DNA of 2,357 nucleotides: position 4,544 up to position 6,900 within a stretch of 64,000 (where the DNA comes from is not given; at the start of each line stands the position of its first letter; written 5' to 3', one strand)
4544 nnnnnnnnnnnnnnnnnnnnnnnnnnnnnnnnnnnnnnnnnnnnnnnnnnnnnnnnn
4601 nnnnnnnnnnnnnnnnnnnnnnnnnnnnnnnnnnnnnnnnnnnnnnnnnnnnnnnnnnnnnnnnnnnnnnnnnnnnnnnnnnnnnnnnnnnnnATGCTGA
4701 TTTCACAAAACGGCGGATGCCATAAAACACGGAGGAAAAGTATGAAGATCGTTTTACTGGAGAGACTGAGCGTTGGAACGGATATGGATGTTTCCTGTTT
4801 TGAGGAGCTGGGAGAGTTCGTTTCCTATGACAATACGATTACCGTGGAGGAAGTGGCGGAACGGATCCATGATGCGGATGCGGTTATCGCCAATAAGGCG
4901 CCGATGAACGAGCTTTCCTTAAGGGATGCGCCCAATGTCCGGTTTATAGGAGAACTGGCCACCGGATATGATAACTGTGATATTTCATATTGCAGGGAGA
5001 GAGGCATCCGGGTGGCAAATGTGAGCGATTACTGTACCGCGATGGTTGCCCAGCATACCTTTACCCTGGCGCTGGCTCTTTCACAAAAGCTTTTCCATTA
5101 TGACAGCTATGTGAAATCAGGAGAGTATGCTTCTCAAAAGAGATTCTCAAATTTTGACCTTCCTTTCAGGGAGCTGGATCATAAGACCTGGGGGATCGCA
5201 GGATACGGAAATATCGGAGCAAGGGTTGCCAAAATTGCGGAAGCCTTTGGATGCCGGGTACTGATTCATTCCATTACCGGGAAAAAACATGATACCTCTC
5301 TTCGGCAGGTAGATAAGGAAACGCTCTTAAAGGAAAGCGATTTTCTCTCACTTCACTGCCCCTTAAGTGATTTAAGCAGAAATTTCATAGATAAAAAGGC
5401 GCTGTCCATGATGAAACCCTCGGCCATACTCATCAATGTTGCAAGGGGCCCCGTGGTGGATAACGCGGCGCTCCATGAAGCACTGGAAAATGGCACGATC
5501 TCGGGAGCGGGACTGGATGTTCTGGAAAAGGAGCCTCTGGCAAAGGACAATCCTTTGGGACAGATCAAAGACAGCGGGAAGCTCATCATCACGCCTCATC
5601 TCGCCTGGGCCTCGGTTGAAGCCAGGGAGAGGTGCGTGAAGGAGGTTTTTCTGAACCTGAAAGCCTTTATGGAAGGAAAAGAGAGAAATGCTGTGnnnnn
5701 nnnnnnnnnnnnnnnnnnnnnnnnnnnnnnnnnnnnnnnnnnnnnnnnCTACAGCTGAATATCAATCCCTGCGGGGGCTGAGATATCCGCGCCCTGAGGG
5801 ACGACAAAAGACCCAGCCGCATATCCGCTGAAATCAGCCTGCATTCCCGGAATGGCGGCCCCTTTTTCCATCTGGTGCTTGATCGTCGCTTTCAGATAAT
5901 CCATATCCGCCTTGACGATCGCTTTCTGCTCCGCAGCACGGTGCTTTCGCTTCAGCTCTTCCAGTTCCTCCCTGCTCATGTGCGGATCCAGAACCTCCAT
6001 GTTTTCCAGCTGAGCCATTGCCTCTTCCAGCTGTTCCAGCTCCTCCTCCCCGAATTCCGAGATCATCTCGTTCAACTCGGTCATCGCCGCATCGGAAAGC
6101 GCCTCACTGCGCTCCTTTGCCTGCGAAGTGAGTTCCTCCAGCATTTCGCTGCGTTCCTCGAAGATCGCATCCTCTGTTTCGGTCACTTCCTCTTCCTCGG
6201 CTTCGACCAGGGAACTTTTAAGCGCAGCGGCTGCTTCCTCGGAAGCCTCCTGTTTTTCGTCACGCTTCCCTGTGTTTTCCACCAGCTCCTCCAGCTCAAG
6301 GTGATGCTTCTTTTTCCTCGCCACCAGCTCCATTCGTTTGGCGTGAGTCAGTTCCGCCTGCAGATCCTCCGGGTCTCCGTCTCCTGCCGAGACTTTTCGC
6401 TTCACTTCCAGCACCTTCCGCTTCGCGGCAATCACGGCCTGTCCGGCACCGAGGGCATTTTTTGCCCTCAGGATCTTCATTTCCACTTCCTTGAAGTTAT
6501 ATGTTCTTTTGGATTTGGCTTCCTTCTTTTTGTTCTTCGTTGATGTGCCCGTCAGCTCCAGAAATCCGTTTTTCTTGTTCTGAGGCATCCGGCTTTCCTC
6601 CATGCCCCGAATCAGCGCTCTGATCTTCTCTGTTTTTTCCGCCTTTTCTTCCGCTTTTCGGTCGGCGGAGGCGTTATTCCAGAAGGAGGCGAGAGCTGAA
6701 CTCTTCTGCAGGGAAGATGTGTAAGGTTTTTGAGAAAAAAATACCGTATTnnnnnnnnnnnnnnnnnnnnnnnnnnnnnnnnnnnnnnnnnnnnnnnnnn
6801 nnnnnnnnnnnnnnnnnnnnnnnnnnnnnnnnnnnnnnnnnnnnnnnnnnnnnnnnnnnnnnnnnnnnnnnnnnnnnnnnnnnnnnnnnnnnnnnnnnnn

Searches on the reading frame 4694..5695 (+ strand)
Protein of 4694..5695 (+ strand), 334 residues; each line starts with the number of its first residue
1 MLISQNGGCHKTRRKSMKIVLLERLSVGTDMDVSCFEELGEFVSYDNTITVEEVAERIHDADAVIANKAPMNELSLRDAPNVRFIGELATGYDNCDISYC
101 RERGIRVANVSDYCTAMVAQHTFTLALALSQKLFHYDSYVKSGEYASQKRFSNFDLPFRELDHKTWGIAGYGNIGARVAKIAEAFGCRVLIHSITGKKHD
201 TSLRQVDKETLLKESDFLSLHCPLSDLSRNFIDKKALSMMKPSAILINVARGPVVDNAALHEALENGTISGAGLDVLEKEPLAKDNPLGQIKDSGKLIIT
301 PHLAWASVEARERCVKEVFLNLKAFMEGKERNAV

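Call 34: search_protein_families(library=pfam, proteins=[window:4694-5695:+], max_evalue=0.01)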
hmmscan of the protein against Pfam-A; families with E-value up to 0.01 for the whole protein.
window:4694-5695:+ (334 aa): 2 families
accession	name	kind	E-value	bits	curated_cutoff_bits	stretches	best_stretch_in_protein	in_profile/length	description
PF02826.25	2-Hacid_dh_C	-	3.6e-54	183.3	25.1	1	124-304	2-178/178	D-isomer specific 2-hydroxyacid dehydrogenase, NAD binding domain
PF00389.36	2-Hacid_dh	-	9.5e-26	90.5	24.6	1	29-332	8-131/134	D-isomer specific 2-hydroxyacid dehydrogenase, catalytic domain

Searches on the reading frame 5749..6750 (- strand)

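Call 6: search_protein_families(library=pfam, proteins=[window:5749-6750:-], max_evalue=0.1)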
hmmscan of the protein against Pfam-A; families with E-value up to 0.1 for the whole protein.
window:5749-6750:- (333 aa): 1 family
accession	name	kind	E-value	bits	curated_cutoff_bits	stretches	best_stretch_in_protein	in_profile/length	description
PF13986.11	DUF4224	-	0.088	13.2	22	0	258-280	2-24/45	Domain of unknown function (DUF4224)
